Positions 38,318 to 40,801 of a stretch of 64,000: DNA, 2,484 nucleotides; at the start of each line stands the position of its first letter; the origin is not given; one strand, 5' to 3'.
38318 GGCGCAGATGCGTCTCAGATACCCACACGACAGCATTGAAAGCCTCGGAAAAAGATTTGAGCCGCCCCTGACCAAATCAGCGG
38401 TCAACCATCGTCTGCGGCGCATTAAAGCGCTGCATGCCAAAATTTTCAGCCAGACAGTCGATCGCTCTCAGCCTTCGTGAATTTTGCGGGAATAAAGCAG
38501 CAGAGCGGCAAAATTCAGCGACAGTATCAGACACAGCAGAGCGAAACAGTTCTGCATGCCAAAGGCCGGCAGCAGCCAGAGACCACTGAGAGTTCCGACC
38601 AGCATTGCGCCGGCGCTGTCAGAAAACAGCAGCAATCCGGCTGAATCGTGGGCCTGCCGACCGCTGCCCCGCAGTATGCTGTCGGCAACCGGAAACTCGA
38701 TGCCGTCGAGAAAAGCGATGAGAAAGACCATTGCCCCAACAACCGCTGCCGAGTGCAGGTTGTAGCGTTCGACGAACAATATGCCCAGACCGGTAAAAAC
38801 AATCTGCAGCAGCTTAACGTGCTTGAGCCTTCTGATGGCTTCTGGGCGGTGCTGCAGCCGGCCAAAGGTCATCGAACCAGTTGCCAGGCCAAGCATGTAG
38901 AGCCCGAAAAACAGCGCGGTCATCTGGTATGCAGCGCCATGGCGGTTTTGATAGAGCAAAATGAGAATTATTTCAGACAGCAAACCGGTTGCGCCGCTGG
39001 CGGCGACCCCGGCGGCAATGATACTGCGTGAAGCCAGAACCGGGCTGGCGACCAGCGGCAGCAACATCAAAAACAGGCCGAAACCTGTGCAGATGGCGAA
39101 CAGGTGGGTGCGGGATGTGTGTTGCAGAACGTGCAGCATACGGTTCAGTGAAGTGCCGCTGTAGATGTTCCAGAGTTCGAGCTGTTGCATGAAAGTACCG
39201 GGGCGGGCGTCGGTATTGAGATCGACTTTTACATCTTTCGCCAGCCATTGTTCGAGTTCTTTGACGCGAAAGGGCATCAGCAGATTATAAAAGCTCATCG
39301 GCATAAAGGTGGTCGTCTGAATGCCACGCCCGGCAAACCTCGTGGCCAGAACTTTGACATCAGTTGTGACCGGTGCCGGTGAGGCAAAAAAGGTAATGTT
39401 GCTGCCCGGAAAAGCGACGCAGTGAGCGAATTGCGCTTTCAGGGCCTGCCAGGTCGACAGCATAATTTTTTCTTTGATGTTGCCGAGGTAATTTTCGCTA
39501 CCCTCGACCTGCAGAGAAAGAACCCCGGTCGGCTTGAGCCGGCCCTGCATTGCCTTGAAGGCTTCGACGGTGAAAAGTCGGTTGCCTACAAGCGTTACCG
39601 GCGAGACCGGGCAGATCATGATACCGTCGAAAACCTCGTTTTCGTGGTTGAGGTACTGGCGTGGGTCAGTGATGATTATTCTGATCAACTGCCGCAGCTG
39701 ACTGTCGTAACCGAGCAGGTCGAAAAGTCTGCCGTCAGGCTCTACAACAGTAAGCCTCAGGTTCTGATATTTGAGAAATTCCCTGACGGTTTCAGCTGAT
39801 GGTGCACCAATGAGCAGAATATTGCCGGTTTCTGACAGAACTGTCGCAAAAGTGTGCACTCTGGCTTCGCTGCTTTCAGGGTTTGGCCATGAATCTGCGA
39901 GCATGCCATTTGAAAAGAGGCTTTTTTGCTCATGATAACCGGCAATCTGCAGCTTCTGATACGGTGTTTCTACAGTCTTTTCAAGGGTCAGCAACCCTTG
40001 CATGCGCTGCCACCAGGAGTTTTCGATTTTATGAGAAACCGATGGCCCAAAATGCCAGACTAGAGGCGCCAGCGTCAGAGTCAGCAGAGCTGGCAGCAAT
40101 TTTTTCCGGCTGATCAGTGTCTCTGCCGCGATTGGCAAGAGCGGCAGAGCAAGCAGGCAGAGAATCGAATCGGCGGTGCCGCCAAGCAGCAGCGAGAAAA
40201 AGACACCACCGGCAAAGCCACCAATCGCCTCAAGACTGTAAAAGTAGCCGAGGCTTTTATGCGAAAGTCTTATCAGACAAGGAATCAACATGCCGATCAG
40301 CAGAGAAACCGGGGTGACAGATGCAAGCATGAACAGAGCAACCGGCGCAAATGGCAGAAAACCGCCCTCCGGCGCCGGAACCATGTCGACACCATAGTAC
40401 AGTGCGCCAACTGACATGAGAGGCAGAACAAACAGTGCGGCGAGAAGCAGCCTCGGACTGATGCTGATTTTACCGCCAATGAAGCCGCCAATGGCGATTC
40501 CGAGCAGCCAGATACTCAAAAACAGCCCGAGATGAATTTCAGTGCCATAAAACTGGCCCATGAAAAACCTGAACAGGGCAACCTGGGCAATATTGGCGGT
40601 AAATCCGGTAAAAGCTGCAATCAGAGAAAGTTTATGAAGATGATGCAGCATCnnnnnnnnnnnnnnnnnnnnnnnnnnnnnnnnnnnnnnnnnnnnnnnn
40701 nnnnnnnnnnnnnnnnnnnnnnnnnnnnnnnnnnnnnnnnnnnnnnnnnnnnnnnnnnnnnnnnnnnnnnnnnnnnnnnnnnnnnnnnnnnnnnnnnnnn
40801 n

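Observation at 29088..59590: Dispersed, paralogous family of minor-pilin cassettes (8 prepilin-like genes in 4 loci) without any motor genes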

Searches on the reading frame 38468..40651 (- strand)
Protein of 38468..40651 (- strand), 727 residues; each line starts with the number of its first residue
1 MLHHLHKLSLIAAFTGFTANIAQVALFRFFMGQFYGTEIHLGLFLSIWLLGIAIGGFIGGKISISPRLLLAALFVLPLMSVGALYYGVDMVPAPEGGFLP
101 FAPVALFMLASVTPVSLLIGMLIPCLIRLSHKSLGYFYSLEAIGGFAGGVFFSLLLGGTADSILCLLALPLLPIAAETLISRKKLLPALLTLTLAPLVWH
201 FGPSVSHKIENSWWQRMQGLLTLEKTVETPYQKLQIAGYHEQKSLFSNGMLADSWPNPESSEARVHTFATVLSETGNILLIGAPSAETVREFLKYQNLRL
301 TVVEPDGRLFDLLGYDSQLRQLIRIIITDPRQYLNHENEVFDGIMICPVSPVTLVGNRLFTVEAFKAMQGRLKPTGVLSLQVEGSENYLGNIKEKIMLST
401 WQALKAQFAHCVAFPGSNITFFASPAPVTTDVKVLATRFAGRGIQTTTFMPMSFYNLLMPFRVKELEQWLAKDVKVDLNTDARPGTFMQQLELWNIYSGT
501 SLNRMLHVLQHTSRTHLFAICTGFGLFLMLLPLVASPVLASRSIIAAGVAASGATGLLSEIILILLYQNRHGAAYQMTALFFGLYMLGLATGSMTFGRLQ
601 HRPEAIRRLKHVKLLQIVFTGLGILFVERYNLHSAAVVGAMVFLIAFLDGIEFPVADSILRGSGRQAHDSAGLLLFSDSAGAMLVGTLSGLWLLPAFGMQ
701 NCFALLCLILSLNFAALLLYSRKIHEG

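Call 13: search_protein_families(library=pfam, proteins=[window:38468-40651:-], max_evalue=0.01)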
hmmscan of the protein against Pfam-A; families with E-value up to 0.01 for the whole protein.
window:38468-40651:- (727 aa): 1 family
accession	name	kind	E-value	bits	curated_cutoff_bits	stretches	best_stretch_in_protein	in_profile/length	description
PF01564.23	Spermine_synth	-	0.00092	19.2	22.9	1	266-384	10-134/186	Spermine/spermidine synthase domain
